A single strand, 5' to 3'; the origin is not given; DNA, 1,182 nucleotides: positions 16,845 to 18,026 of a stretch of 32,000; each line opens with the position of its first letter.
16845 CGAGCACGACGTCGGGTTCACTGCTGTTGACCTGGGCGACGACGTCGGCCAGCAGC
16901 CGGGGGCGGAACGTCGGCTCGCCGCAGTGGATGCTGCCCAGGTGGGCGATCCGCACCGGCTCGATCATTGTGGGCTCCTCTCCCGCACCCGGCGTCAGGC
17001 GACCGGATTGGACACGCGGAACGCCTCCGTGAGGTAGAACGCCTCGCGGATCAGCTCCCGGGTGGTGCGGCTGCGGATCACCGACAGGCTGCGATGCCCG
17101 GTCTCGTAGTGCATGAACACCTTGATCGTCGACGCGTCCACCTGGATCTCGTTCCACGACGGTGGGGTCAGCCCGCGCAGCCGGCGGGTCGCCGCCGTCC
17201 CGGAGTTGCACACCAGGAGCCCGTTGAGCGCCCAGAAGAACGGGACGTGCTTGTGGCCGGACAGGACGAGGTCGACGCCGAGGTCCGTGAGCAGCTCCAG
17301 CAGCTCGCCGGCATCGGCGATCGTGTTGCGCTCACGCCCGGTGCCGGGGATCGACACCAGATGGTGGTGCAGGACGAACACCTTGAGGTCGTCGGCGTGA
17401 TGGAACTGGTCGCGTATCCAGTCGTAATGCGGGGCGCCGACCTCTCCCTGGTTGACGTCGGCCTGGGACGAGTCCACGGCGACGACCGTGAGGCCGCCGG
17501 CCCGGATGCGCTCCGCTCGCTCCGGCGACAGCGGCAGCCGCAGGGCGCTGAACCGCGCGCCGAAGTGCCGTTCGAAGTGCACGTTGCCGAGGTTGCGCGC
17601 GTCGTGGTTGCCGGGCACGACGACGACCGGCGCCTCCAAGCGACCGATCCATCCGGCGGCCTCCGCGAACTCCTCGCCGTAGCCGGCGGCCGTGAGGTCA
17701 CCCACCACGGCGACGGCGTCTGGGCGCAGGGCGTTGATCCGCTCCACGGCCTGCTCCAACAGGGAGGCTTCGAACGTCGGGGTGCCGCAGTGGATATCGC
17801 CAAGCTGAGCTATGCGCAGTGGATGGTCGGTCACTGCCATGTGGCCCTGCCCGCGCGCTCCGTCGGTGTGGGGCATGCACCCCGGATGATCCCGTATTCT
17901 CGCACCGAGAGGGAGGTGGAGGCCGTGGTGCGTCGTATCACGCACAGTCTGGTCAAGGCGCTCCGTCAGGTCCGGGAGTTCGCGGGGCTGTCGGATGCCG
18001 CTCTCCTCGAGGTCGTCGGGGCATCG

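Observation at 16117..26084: Cyclic-nucleotide-themed island: four CNB domains and two candidate phosphodiesterases but no cyclase and no transcription factor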

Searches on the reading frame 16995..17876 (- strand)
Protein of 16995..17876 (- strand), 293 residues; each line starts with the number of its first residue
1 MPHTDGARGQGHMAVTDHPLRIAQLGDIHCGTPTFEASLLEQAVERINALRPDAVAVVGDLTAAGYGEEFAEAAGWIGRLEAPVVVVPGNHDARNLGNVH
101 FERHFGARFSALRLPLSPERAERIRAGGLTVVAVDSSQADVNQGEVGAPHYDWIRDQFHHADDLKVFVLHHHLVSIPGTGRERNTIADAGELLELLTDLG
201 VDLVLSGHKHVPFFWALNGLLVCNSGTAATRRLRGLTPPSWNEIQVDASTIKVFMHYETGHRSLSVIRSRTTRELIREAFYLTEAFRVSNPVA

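Call 6: search_protein_families(library=pfam, proteins=[window:16995-17810:-], max_evalue=0.01)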
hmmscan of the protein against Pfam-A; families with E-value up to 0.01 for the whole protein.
window:16995-17810:- (271 aa): 3 families
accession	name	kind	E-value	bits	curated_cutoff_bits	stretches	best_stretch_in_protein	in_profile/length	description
PF00149.33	Metallophos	-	4.4e-18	66.8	21.5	1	2-190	5-191/191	Calcineurin-like phosphoesterase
PF12850.12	Metallophos_2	-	7e-13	49.3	27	1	3-210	6-139/154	Calcineurin-like phosphoesterase superfamily domain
PF14582.11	Metallophos_3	-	0.00078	19.3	28.2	0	15-51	18-55/259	Metallophosphoesterase, calcineurin superfamily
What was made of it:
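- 16995..17876 (-): MPE2: an Icc/CpdA-like class III-type metallophosphoesterase. It is 293 aa if it starts at 17876, or 281 aa from 17840 as in the NCBI call. It is the candidate cNMP phosphodiesterase. Pfam Metallophos 66.8 bits (call 6).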

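Call 9: search_protein_families(library=ncbifam, proteins=[window:16995-17810:-], max_evalue=0.001)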
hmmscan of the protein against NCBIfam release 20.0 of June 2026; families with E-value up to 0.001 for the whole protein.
window:16995-17810:- (271 aa): 7 families
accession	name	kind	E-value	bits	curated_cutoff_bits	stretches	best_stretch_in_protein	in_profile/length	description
NF053862.1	DS9_1_antiphage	equivalog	5.1e-16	58.6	420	1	108-201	345-454/486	anti-phage phosphoesterase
NF008359.0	PRK11148.1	equivalog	3.4e-09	36.6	225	1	28-190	54-207/275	3',5'-cyclic-AMP phosphodiesterase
NF050112.1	PhdiestSpdARhizob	equivalog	3.6e-09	36.6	400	1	18-188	26-198/264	2', 3'cyclic nucleotide phosphodiesterase SpdA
TIGR00040.1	yfcE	subfamily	3.8e-09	36.8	56.25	1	19-228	17-154/158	YfcE family phosphodiesterase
TIGR04123.1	P_estr_lig_assc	hypoth_equivalog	0.0001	21.8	150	1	18-78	53-119/207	ligase-associated DNA damage response endonuclease PdeM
NF008460.0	PRK11340.1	equivalog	0.00055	19.4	188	0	3-75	55-127/271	phosphodiesterase YaeI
NF053861.1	DS8_antiphage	equivalog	0.0006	17.6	790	0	2-71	1-85/994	anti-phage protein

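Call 10: search_solved_structures(query=window:16995-17810:-, max_evalue=0.01, show_alignments=2)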
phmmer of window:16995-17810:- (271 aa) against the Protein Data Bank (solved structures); distinct sequences matched with E-value up to 0.01: 7.
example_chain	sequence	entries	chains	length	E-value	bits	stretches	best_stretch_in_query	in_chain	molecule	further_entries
2zo9_B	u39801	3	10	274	2.9e-09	40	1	21-189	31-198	Phosphohydrolase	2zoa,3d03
2dxl_A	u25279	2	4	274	3e-09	39.9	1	21-189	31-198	Phosphohydrolase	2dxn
2hyp_A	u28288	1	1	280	2.9e-07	33.4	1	17-200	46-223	Hypothetical protein RV0805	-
2hy1_A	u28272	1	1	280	1.8e-06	30.9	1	17-200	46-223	Rv0805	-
3ib7_A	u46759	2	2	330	2.7e-06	30.3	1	17-200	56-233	Icc protein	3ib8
2hyo_A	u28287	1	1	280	2e-05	27.4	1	17-200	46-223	Rv0805N97A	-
2xmo_A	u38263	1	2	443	0.00011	25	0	24-81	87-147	LMO2642 PROTEIN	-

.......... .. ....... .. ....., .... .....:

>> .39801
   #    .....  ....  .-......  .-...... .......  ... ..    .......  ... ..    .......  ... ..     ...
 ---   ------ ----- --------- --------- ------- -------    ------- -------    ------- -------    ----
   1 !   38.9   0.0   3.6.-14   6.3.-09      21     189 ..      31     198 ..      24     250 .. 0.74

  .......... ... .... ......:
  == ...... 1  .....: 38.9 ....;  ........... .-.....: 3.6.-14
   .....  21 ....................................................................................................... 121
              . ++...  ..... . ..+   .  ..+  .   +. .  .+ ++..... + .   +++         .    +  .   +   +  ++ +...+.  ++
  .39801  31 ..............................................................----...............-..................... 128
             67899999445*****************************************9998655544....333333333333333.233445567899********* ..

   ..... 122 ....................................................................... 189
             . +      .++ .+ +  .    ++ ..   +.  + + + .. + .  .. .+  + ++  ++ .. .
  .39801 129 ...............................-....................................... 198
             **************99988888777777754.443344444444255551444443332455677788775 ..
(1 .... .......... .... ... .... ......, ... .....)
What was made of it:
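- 16995..17876 (-): By sequence against PDB it matches GpdQ at 3e-9 and Rv0805 at 3e-7 (call 10).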

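Call 41: find_related_loci(query=A3, collection=metagenome_contigs, flank=8000)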
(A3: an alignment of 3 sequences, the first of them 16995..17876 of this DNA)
Query A3 (293 aa) in metagenome_contigs; peptide patterns used: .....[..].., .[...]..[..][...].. (x = any residue, [..] = any of these).
600 stretches matched a pattern (row limit reached: there are more); 546 encode a relative of the query (tblastn E <= 1e-3); the best 80 are kept; 80 distinct loci.
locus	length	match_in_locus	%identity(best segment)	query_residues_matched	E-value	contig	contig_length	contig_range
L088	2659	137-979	67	13-293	4e-134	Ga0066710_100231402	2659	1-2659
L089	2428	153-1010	63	7-292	2e-134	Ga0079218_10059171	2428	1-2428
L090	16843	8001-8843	66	12-292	4e-126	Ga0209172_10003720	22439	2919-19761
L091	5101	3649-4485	64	14-292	8e-127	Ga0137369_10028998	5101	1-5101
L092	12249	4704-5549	64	11-292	2e-124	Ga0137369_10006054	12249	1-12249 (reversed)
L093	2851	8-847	63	13-292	6e-126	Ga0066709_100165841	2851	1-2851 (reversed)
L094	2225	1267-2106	63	13-292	4e-128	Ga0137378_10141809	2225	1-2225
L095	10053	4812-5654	63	10-290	1e-120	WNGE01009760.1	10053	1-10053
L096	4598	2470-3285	62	19-290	8e-120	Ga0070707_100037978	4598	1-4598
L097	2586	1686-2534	61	10-292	2e-123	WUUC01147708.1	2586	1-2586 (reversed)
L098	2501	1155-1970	61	19-290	1e-121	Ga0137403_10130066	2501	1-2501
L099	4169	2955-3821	58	7-290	2e-117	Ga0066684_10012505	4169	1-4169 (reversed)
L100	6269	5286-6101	61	19-290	9e-116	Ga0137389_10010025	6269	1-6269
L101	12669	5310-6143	59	13-290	2e-115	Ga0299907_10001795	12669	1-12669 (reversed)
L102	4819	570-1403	60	13-290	5e-116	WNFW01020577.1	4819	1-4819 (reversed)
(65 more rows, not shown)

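Call 52: search_protein_families(library=pfam, proteins=[L092:2270-3619:+, L092:3678-4145:-, L092:4218-4658:-, L092:4710-5561:+, L092:5631-6071:+, L092:6148-7254:+, L092:7277-9118:+, L092:9244-10044:+, L092:806-1963:-, L092:10884-12221:-], max_evalue=0.0001)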
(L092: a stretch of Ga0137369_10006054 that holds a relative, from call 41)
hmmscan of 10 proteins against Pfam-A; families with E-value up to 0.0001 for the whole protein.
L092:2270-3619:+ (449 aa): 1 family
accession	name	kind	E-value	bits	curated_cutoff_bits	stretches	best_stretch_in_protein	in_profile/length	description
PF00155.27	Aminotran_1_2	-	8.4e-28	98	19.7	1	114-430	37-361/361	Aminotransferase class I and II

L092:3678-4145:- (155 aa): 5 families
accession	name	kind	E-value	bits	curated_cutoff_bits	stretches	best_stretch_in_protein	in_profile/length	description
PF00903.31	Glyoxalase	-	2.9e-21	76.5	20.6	1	16-130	7-121/121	Glyoxalase/Bleomycin resistance protein/Dioxygenase superfamily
PF18029.7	Glyoxalase_6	-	3e-08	34.7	23.6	1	16-130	4-105/106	Glyoxalase-like domain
PF13669.12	Glyoxalase_4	-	9.8e-07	29.5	27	1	16-106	5-95/109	Glyoxalase/Bleomycin resistance protein/Dioxygenase superfamily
PF22650.2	At5g48480-like_C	-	3.9e-06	27.6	27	1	85-128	4-47/50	Glyoxalase At5g48480-like C-terminal domain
PF22656.2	At5g48480-like_N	-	9.9e-05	22.5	27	0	20-63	8-58/59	Glyoxalase At5g48480-like, N-terminal domain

L092:4218-4658:- (146 aa): 1 family
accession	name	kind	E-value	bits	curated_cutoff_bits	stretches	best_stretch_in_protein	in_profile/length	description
PF00027.35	cNMP_binding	-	1e-20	73.9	27.5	1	39-123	4-89/89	Cyclic nucleotide-binding domain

L092:4710-5561:+ (283 aa): 2 families
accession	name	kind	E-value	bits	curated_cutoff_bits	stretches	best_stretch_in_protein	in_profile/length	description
PF00149.33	Metallophos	-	5.9e-19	69.7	21.5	1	8-200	1-191/191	Calcineurin-like phosphoesterase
PF12850.12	Metallophos_2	-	1.2e-12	48.6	27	1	9-220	2-139/154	Calcineurin-like phosphoesterase superfamily domain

L092:5631-6071:+ (146 aa): 1 family
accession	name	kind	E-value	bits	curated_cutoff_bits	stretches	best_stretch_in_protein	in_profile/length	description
PF00571.33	CBS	-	2.7e-35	120.9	24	2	70-125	1-56/57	CBS domain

L092:6148-7254:+ (368 aa): 3 families
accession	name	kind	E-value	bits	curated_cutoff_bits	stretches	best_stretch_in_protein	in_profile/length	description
PF08240.17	ADH_N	-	4.1e-24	85.3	23.5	1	27-155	2-102/104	Alcohol dehydrogenase GroES-like domain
PF00107.32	ADH_zinc_N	-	2.7e-20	73.1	31.8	1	198-326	2-125/129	Zinc-binding dehydrogenase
PF16912.11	Glu_dehyd_C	-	3.8e-05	23.7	34.9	0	181-367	26-211/211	Glucose dehydrogenase C-terminus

L092:7277-9118:+ (613 aa): 2 families
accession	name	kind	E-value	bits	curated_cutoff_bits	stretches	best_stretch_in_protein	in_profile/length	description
PF19363.4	DUF5939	-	4.3e-15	56.1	22.5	1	177-290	10-124/281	Family of unknown function (DUF5939)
PF00211.25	Guanylate_cyc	-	8.4e-13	48.7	21.9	1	428-564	6-153/183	Adenylate and Guanylate cyclase catalytic domain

L092:9244-10044:+ (266 aa): 1 family
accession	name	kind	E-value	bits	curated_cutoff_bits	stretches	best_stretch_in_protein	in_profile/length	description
PF00722.28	Glyco_hydro_16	-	7.8e-12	45.4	22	1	107-227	41-158/175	Glycosyl hydrolases family 16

L092:806-1963:- (385 aa): 0 families

L092:10884-12221:- (445 aa): 3 families
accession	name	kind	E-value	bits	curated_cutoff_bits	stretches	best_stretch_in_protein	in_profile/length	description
PF03109.22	ABC1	-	3.8e-60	203.5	22.9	1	2-234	7-241/244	ABC1 atypical kinase-like domain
PF01636.29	APH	-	2.8e-05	24.5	23.2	0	106-234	88-223/239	Phosphotransferase enzyme family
PF01163.29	RIO1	-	6.7e-05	23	22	0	129-205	71-149/187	RIO domain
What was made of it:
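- L092 has the pair plus a DUF5939-Guanylate_cyc gene 1.7 kb away (call 52).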

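Call 53: search_protein_families(library=pfam, proteins=[L090:4549-5742:-, L090:5809-6783:-, L090:6858-7484:+, L090:7535-7960:-, L090:10862-11263:+, L090:11385-11915:-, L095:3692-4249:+, L095:5809-6690:+, L095:7658-8143:-, L095:8371-10053:+], max_evalue=0.0001)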
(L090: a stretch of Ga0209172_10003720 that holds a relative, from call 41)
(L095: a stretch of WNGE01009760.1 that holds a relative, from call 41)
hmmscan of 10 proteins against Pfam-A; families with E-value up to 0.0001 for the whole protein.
L090:4549-5742:- (397 aa): 3 families
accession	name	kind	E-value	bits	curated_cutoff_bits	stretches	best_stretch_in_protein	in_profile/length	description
PF13416.11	SBP_bac_8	-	6.8e-32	111.8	27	1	87-351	2-264/279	Bacterial extracellular solute-binding protein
PF13343.11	SBP_bac_6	-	4.8e-19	69.2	24.6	1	131-352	16-223/245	Bacterial extracellular solute-binding protein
PF01547.30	SBP_bac_1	-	3.9e-10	40.6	26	1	82-336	12-306/307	Bacterial extracellular solute-binding protein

L090:5809-6783:- (324 aa): 1 family
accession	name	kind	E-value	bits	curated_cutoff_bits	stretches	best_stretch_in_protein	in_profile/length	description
PF00491.26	Arginase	-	7.2e-94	314.8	22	1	41-312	1-277/280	Arginase family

L090:6858-7484:+ (208 aa): 2 families
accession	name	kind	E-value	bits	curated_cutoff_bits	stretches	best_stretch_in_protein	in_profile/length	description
PF00440.29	TetR_N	-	1.9e-15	56.8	24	1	11-55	1-45/47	Bacterial regulatory proteins, tetR family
PF17932.6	TetR_C_24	-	1.1e-06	29.4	26.4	1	77-188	2-114/114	Tetracyclin repressor-like, C-terminal domain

L090:7535-7960:- (142 aa): 1 family
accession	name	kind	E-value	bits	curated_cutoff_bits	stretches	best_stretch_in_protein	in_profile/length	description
PF00027.35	cNMP_binding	-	1.2e-20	73.6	27.5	1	43-127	4-89/89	Cyclic nucleotide-binding domain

L090:10862-11263:+ (133 aa): 2 families
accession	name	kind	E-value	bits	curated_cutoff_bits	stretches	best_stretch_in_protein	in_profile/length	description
PF13470.12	PIN_3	-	3.1e-15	57.4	27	1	2-106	1-113/115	PIN domain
PF24109.1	DUF7384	-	5.3e-07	30.2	27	1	3-111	7-106/153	Family of unknown function (DUF7384)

L090:11385-11915:- (176 aa): 1 family
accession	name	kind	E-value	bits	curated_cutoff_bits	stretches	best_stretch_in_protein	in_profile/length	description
PF18143.6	HAD_SAK_2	-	1.1e-10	42.5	27.5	1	16-162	2-139/139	HAD domain in Swiss Army Knife RNA repair proteins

L095:3692-4249:+ (185 aa): 3 families
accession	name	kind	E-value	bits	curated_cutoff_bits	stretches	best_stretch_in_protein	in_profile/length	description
PF09860.14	DUF2087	-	2e-24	85.9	22.4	1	112-178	1-69/69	Uncharacterized protein conserved in bacteria (DUF2087)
PF12840.13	HTH_20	-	7.8e-09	35.8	27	1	14-63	1-51/51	Helix-turn-helix domain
PF12802.13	MarR_2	-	6.5e-05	23.4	27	1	22-67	10-60/61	MarR family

L095:5809-6690:+ (293 aa): 2 families
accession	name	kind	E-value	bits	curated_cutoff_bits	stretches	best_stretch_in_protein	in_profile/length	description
PF21686.3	LigD_Prim-Pol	-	3.8e-92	308.9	27.4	1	21-272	1-254/254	LigD, primase-polymerase domain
PF01896.25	DNA_primase_S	-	2.7e-05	25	26.8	1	126-246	1-163/163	DNA primase small subunit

L095:7658-8143:- (161 aa): 0 families

L095:8371-10053:+ (561 aa): 2 families
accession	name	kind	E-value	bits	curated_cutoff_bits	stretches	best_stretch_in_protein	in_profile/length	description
PF01968.24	Hydantoinase_A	-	4.9e-85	285.7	22.9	1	205-498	1-286/291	Hydantoinase/oxoprolinase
PF05378.19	Hydant_A_N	-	2.5e-52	177.6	25.2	1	9-184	1-175/176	Hydantoinase/oxoprolinase N-terminal region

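Call 54: find_homologous_proteins(query=window:16995-17876:-, max_evalue=1e-10)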
Query window:16995-17876:- (293 aa): 2659 proteins with E <= 1e-10 among 8000 candidates; the best 120 are listed.
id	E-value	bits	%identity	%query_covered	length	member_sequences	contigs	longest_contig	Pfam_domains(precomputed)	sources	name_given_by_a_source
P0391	1.2e-185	634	100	96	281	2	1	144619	PF12850.13,PF00149.34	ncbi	ncbi:MAG: metallophosphoesterase [Egibacteraceae bacterium]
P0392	5.8e-133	461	74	94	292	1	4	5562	PF12850.13,PF00149.34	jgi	jgi:3',5'-cyclic-AMP phosphodiesterase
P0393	4.9e-130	451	70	96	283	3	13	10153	PF12850.13,PF00149.34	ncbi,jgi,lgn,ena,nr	ncbi:MAG: metallophosphoesterase [Euzebyaceae bacterium]|jgi:3',5'-cyclic AMP phosphodiesterase CpdA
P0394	2.0e-129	449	68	96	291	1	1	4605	PF12850.13,PF00149.34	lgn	-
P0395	1.1e-128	447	68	96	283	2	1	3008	PF12850.13,PF00149.34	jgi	jgi:3',5'-cyclic AMP phosphodiesterase CpdA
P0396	2.9e-128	445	70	94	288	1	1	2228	PF12850.13,PF00149.34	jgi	jgi:3',5'-cyclic-AMP phosphodiesterase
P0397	4.7e-128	445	67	95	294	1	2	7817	PF12850.13,PF00149.34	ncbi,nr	ncbi:MAG: metallophosphoesterase [Actinomycetota bacterium]|nr:metallophosphoesterase [Actinomycetot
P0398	6.1e-128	444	69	96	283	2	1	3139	PF12850.13,PF00149.34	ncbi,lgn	-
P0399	9.9e-128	444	68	96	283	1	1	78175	PF12850.13,PF00149.34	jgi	jgi:3',5'-cyclic-AMP phosphodiesterase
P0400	1.3e-127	443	67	95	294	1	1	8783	PF12850.13,PF00149.34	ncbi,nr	ncbi:MAG TPA: metallophosphoesterase [Egibacteraceae bacterium]|nr:metallophosphoesterase [Egibacter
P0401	5.0e-127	441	70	96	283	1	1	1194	PF12850.13,PF00149.34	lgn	-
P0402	5.5e-127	441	67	96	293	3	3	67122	PF12850.13,PF00149.34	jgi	jgi:Icc protein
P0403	1.4e-126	440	68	96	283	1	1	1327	PF12850.13,PF00149.34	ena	-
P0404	1.4e-126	440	68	96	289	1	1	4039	PF12850.13,PF00149.34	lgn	-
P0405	1.5e-126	440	68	95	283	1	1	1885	PF12850.13,PF00149.34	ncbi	-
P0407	4.9e-126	438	68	96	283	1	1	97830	PF12850.13,PF00149.34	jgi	jgi:3',5'-cyclic-AMP phosphodiesterase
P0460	1.2e-122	427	65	96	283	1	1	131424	PF12850.13,PF00149.34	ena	-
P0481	6.2e-122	425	66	96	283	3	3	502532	PF12850.13,PF00149.34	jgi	jgi:Icc protein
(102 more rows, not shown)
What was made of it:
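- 16995..17876 (-): At least 2659 homologue clusters exist, which JGI auto-names CpdA/Icc (call 54).
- Closest known: Class III cNMP phosphodiesterases Rv0805, CpdA and Icc, and their relative GpdQ. Same: JGI annotation names the family CpdA/Icc (call 54).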

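Call 55: find_encoding_contigs(protein=P0391, flank=10000, max_places=3)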
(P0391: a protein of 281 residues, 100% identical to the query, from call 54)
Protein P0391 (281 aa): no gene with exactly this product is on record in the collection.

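Call 66: find_encoding_contigs(protein=P0407, flank=8000, max_places=1)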
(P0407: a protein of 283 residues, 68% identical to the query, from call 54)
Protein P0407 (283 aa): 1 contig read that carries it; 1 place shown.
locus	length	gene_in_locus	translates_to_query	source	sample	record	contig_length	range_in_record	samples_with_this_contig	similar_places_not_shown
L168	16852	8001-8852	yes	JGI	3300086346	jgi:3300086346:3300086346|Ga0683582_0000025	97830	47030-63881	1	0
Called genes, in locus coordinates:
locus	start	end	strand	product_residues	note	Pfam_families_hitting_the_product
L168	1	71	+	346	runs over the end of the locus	PF02653:BPD_transp_2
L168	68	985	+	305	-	PF13191:AAA_16 (weak), PF00004:AAA, PF07724:AAA_2 (weak), PF07726:AAA_3 (faint), PF07728:AAA_5, PF13401:AAA_22 (weak)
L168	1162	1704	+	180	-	-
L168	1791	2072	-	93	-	PF08734:GYD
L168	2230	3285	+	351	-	PF21338:Top1B_N_bact, PF01028:Topoisom_I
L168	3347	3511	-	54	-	-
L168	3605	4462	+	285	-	PF09990:DUF2231, PF00355:Rieske, PF13806:Rieske_2, PF22543:Rieske_4 (weak)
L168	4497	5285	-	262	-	-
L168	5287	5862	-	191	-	PF06224:AlkZ-like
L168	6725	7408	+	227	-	-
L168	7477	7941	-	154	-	PF00027:cNMP_binding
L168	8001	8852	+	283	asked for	PF00149:Metallophos, PF12850:Metallophos_2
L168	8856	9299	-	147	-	PF01641:SelR, PF24046:At4g08330 (faint)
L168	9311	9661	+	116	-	PF04430:DUF498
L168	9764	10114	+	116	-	PF03795:YCII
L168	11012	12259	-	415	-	PF06772:LtrA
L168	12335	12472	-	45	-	-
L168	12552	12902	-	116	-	PF01638:HxlR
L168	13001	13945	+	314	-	PF08240:ADH_N, PF00107:ADH_zinc_N, PF13602:ADH_zinc_N_2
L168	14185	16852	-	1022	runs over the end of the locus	PF00246:Peptidase_M14, PF20773:InhA-like_MAM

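Call 67: find_encoding_contigs(protein=P0460, flank=8000, max_places=1)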
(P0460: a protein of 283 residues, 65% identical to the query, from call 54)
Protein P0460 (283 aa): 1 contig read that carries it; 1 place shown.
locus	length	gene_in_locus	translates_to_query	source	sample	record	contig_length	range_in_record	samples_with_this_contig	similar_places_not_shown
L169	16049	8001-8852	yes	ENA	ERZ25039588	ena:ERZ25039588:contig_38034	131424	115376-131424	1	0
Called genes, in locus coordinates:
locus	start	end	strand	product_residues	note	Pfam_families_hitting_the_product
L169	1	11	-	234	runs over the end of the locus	PF25213:HVO_A0261_N (faint), PF12840:HTH_20 (weak)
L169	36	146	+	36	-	-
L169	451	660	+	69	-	-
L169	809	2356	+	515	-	PF01804:Penicil_amidase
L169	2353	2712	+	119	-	PF01804:Penicil_amidase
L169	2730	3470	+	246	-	PF01804:Penicil_amidase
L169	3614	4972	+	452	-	PF00909:Ammonium_transp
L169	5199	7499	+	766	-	PF13185:GAF_2, PF00989:PAS, PF08448:PAS_4, PF13188:PAS_8 (weak), PF13426:PAS_9, PF00990:GGDEF, PF00563:EAL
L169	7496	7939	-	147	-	PF00027:cNMP_binding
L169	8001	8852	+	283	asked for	PF00149:Metallophos, PF12850:Metallophos_2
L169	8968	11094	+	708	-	PF00912:Transgly, PF00905:Transpeptidase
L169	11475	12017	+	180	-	PF00300:His_Phos_1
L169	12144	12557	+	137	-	-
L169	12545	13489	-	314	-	PF01063:Aminotran_4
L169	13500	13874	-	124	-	-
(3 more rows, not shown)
